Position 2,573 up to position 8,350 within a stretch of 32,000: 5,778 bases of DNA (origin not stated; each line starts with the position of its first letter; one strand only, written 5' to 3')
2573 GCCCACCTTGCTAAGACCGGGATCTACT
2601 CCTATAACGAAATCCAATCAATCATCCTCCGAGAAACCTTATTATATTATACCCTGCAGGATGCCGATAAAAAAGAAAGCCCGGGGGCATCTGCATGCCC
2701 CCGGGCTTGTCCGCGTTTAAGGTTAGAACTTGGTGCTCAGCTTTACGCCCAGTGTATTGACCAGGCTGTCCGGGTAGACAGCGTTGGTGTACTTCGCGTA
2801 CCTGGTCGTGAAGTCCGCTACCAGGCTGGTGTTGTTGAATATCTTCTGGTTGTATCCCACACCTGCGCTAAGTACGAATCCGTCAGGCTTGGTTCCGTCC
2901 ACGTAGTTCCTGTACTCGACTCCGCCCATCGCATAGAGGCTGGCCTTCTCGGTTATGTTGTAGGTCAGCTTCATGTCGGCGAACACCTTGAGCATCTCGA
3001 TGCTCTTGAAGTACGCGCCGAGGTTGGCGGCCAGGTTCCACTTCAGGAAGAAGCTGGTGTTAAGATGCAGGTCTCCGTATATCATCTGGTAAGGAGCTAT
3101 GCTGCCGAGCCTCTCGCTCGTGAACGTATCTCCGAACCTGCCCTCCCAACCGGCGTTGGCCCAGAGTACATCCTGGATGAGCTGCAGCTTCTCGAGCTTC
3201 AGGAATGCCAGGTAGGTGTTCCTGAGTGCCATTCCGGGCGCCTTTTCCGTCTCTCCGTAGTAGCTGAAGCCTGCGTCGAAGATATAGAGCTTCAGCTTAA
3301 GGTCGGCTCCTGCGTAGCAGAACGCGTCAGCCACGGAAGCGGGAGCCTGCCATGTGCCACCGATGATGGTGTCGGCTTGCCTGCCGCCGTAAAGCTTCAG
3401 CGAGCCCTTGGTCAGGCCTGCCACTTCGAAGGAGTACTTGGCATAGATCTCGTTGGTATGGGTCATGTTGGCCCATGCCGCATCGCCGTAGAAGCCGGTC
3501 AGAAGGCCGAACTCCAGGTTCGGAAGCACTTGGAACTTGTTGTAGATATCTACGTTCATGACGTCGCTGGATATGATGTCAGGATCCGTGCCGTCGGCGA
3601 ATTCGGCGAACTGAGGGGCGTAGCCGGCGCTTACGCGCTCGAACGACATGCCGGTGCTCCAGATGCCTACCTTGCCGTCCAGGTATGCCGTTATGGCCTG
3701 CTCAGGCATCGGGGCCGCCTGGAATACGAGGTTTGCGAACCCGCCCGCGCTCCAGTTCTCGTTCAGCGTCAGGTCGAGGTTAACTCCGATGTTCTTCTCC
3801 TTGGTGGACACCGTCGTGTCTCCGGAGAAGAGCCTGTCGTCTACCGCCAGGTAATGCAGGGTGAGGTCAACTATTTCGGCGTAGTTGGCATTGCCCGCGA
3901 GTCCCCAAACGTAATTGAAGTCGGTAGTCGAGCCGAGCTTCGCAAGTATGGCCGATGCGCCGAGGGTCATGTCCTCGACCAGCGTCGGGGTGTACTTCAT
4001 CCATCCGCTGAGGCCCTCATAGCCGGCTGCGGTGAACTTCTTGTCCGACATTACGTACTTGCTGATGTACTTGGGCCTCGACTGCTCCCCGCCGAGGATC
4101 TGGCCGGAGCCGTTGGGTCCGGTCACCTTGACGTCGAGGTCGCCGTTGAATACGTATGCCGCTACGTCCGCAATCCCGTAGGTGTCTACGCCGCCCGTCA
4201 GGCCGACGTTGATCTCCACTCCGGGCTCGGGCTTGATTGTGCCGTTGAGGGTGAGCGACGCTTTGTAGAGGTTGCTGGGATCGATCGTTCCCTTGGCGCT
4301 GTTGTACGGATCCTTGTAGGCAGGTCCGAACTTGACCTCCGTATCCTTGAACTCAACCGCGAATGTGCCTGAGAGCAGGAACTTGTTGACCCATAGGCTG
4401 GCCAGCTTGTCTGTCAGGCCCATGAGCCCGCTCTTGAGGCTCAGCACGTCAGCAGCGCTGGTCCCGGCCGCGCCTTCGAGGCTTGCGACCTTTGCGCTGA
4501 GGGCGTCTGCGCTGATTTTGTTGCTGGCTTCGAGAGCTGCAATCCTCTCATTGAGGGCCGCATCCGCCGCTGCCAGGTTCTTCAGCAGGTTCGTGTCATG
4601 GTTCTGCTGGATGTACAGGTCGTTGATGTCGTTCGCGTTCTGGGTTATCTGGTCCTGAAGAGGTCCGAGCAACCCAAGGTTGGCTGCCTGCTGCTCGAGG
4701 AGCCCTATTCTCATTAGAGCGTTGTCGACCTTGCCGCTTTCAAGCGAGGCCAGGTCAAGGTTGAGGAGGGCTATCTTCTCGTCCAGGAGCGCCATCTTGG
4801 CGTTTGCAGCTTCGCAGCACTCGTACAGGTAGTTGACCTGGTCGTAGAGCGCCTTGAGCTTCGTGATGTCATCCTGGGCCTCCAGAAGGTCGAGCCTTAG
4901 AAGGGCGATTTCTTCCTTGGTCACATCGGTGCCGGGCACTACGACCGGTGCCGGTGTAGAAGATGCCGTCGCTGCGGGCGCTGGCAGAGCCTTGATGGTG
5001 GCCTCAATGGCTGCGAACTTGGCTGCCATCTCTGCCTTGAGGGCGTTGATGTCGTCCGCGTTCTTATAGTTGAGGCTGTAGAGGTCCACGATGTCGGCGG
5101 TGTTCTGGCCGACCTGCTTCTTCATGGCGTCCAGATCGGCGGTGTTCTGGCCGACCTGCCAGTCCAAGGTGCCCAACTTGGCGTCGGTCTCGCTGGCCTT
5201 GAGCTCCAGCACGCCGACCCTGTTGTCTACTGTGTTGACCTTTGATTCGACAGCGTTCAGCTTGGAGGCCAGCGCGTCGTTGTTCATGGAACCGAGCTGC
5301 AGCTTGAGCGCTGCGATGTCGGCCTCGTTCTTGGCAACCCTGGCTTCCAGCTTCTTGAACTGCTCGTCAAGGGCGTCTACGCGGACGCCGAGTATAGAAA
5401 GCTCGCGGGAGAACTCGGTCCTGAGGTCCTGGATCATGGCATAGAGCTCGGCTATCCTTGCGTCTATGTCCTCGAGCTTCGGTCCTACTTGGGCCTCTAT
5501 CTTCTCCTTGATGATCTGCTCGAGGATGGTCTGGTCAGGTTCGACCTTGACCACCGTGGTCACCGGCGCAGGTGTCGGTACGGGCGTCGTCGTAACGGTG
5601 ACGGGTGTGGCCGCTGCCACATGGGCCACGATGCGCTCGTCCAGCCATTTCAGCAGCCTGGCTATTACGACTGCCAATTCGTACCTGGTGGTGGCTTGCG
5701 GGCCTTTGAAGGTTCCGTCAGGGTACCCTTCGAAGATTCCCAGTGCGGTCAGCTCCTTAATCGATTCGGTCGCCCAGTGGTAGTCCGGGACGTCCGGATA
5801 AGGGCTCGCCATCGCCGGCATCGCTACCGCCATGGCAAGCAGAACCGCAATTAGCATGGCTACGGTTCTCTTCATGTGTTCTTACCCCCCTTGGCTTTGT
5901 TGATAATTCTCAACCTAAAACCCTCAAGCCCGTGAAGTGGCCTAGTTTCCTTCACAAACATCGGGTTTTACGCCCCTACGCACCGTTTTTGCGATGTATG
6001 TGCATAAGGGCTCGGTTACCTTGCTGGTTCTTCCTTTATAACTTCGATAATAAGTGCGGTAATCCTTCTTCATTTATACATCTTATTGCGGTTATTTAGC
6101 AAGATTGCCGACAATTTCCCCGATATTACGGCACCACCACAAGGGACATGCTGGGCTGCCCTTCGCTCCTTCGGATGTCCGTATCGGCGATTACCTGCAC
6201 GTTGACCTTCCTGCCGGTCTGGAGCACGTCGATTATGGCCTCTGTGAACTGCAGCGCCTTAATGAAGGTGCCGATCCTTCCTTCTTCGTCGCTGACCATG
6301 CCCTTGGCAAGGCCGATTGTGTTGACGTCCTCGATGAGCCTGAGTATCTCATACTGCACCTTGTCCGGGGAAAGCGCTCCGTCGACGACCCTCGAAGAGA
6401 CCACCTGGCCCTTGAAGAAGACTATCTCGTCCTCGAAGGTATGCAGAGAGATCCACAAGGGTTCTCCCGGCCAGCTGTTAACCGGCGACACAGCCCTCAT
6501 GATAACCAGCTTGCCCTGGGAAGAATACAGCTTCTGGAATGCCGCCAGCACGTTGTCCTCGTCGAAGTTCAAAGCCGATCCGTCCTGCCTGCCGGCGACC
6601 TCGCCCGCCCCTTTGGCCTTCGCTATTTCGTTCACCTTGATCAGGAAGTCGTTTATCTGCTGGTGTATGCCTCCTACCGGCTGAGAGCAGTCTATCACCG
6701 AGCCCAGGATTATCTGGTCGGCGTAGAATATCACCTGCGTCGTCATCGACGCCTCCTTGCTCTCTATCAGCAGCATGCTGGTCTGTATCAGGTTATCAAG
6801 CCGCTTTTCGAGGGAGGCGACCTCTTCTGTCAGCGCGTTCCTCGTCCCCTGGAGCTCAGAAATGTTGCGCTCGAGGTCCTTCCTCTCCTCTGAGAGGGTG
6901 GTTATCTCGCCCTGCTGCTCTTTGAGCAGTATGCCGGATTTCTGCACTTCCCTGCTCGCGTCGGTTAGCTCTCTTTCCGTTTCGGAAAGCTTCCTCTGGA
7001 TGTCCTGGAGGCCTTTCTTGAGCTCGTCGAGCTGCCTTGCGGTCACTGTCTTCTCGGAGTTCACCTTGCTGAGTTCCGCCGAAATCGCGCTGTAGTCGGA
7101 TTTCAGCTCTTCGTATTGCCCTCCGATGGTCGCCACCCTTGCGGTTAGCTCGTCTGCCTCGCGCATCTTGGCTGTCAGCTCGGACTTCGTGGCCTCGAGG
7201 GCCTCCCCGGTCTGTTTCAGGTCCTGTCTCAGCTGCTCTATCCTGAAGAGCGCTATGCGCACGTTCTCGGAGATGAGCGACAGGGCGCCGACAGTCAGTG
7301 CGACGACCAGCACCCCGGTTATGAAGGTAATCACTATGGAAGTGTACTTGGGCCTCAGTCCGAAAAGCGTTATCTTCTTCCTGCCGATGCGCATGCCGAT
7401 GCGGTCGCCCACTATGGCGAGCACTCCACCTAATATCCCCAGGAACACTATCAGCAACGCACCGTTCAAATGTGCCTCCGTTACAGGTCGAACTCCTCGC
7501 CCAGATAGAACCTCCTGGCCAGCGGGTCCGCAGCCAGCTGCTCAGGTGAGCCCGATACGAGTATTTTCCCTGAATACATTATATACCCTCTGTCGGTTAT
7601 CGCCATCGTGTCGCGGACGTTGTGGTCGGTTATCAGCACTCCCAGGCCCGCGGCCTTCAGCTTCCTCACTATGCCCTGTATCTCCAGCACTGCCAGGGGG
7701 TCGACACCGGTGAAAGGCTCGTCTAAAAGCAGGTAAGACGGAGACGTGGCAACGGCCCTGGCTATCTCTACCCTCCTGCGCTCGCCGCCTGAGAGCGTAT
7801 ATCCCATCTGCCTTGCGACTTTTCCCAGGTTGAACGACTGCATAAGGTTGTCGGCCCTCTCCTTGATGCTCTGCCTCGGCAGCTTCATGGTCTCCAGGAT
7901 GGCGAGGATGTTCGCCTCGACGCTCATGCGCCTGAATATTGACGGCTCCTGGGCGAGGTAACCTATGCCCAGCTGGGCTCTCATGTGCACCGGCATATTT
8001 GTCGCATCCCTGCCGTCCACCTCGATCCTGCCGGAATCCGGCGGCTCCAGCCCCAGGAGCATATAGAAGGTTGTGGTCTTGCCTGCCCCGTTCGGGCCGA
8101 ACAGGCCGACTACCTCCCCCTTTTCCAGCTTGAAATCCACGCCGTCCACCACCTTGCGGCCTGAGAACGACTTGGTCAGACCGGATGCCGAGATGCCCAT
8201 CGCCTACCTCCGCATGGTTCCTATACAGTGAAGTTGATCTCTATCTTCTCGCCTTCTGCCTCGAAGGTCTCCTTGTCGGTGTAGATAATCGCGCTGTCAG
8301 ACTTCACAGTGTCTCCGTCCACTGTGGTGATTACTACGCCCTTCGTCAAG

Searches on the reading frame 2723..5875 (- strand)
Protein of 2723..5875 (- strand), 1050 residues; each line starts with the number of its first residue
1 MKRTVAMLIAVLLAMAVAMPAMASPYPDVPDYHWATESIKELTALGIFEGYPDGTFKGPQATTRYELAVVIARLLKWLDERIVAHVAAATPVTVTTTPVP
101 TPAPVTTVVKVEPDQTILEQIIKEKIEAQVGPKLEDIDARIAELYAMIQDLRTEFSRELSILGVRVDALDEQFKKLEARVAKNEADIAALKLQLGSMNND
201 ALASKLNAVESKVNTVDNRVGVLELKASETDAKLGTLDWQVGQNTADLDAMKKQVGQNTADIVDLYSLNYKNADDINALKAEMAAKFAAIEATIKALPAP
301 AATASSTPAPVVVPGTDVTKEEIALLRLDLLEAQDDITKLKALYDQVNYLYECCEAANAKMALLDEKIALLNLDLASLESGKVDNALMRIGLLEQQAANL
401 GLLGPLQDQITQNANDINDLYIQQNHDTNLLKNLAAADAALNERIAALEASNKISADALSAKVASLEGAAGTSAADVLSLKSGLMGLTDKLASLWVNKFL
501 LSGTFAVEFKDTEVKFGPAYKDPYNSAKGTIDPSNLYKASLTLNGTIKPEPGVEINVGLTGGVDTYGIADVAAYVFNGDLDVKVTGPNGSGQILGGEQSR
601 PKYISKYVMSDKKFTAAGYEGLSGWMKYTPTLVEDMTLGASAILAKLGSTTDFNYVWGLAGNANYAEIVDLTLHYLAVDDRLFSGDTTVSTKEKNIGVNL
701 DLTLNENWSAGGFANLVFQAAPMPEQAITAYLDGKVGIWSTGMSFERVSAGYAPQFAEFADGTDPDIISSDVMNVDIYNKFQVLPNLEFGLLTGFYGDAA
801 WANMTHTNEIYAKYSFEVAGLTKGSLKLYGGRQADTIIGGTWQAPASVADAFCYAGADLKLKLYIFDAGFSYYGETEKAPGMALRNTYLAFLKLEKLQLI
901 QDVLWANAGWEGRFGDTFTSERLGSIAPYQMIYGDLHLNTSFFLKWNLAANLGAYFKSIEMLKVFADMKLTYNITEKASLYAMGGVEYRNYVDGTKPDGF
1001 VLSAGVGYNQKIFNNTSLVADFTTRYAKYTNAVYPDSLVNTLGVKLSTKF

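Call 6: search_protein_families(library=pfam, proteins=[window:2723-5875:-], max_evalue=10)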
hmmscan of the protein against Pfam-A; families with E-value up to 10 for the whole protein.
window:2723-5875:- (1050 aa): 21 families
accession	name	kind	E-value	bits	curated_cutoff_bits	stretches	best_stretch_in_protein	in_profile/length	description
PF00395.25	SLH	-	1.5e-09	38.1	20.8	1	25-68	1-44/44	S-layer homology domain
PF19089.6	DUF5777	-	0.0046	16.7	23.1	1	959-1034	116-191/247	Membrane bound beta barrel domain (DUF5777)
PF07889.17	DUF1664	-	0.011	16.3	34.6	1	135-212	44-123/124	Protein of unknown function (DUF1664)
PF10779.14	XhlA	-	0.011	16.3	34.7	1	204-235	4-35/67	Haemolysin XhlA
PF24922.1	ACBP4_C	-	0.021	15.5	31.2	1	165-238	4-79/105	Acyl-CoA-binding domain-containing protein 4-6, C-terminal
PF16526.10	CLZ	-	0.065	14.1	26.7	1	387-450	9-70/71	C-terminal leucine zipper domain of cyclic nucleotide-gated channels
PF23991.1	DUF7310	-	0.089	13.7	40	1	164-196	30-62/83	Coiled-coil region of unknown function (DUF7310)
PF05061.18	Pox_A11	-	0.091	12.5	25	1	102-255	74-227/315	Poxvirus A11 Protein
PF00261.25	Tropomyosin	-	0.13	12.1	38.6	1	122-292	4-181/242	Tropomyosin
PF05377.16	FlaC_arch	-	0.31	11.9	27.8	0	219-266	1-44/55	Flagella accessory protein C (FlaC)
PF13600.11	DUF4140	-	0.38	11.7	27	1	146-195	47-96/98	N-terminal domain of unknown function (DUF4140)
PF00992.25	Troponin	-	0.69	10.6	26.2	1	161-195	55-89/134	Troponin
PF07160.18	SKA1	-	0.75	10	29.6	1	136-217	9-91/243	Spindle and kinetochore-associated protein 1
PF10473.14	CENP-F_leu_zip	-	1.6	9.3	34.5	0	424-494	5-71/140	Leucine-rich repeats of kinetochore protein Cenp-F/LEK1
PF18035.6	Bap31_Bap29_C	-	1.9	9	30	2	240-260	9-29/52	Bap31/Bap29 cytoplasmic coiled-coil domain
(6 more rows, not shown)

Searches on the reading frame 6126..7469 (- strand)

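Call 6: search_protein_families(library=pfam, proteins=[window:6126-7469:-], max_evalue=10)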
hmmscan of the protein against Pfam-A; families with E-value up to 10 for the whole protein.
window:6126-7469:- (447 aa): 108 families (the best 25 are shown)
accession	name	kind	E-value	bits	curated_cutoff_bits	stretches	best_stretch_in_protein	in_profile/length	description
PF11283.13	DUF3084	-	2.9e-26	91.7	25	1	4-79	2-77/77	Protein of unknown function (DUF3084)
PF01519.22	DUF16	-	5.9e-06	27.1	40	1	138-227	16-102/104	Protein of unknown function DUF16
PF02403.27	Seryl_tRNA_N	-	6.2e-06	26.9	28.2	3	59-136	27-100/108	Seryl-tRNA synthetase N-terminal domain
PF07889.17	DUF1664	-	0.00016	22.1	34.6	2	81-165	40-121/124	Protein of unknown function (DUF1664)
PF25762.1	HAUS1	-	0.00023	21.5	40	2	66-168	133-228/236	HAUS augmin-like complex subunit 1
PF06160.17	EzrA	-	0.00026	19.9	39.6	1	89-250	344-505/557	Septation ring formation regulator, EzrA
PF10473.14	CENP-F_leu_zip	-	0.0007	20.1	34.5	2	76-185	25-134/140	Leucine-rich repeats of kinetochore protein Cenp-F/LEK1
PF04791.21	LMBR1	-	0.0023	17.3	31.9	1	3-196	133-302/510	LMBR1-like membrane protein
PF11932.13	DUF3450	-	0.0033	17.2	32.6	2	89-166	16-93/241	Protein of unknown function (DUF3450)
PF06103.16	DUF948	-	0.004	17.7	37.2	2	144-207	25-88/89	Bacterial protein of unknown function (DUF948)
PF25541.1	TBCA_PH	-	0.0058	16.8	27.8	1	76-172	27-119/139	PH domain-containing proteins, TBCA domain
PF24423.1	OVT1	-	0.006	17.4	30.9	2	75-160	15-100/100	Major antigen, helical domain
PF08614.16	ATG16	-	0.007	17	33.7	2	131-225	74-168/200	Autophagy protein 16 (ATG16)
PF04136.21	COG3_N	-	0.015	15.7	27.9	2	95-162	3-70/147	Conserved oligomeric Golgi complex subunit 3, N-terminal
PF17098.10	Wtap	-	0.015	15.6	35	1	77-172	54-152/155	WTAP/Mum2p family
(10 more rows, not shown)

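Call 52: search_protein_families(library=pfam, proteins=[window:6126-7469:-], max_evalue=0.0001)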
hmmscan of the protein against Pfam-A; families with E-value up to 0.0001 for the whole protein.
window:6126-7469:- (447 aa): 3 families
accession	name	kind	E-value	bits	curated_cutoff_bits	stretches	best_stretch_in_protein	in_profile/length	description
PF11283.13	DUF3084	-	2.9e-26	91.7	25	1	4-79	2-77/77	Protein of unknown function (DUF3084)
PF01519.22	DUF16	-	5.9e-06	27.1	40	1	138-227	16-102/104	Protein of unknown function DUF16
PF02403.27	Seryl_tRNA_N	-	6.2e-06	26.9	28.2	0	59-136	27-100/108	Seryl-tRNA synthetase N-terminal domain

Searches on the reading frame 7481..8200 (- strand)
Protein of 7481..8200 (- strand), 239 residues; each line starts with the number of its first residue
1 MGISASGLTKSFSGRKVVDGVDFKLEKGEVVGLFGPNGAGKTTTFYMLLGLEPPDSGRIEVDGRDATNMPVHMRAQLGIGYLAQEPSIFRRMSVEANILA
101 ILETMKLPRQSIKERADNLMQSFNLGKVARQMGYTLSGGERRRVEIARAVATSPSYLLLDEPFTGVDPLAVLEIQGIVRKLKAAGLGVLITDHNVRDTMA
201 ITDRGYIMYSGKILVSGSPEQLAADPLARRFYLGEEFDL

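Call 6: search_protein_families(library=pfam, proteins=[window:7481-8200:-], max_evalue=10)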
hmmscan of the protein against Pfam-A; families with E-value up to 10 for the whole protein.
window:7481-8200:- (239 aa): 6 families
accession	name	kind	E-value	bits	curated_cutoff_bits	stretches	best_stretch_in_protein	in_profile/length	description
PF00005.33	ABC_tran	-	3.5e-35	122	25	1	19-163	2-136/137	ABC transporter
PF13304.12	AAA_21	-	3.8e-05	24.3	27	2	31-51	2-22/304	AAA domain, putative AbiEii toxin, Type IV TA system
PF13476.12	AAA_23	-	0.018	16.1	27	1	20-45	12-36/201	AAA domain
PF12399.14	BCA_ABC_TP_C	-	0.019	15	25.5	1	212-238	1-27/27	Branched-chain amino acid ATP-binding cassette transporter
PF20720.3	nSTAND3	-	0.063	13.4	27.2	1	24-49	13-38/155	Novel STAND NTPase 3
PF19993.5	DO-GTPase2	-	0.16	12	27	1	29-48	1-20/226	Double-GTPase 2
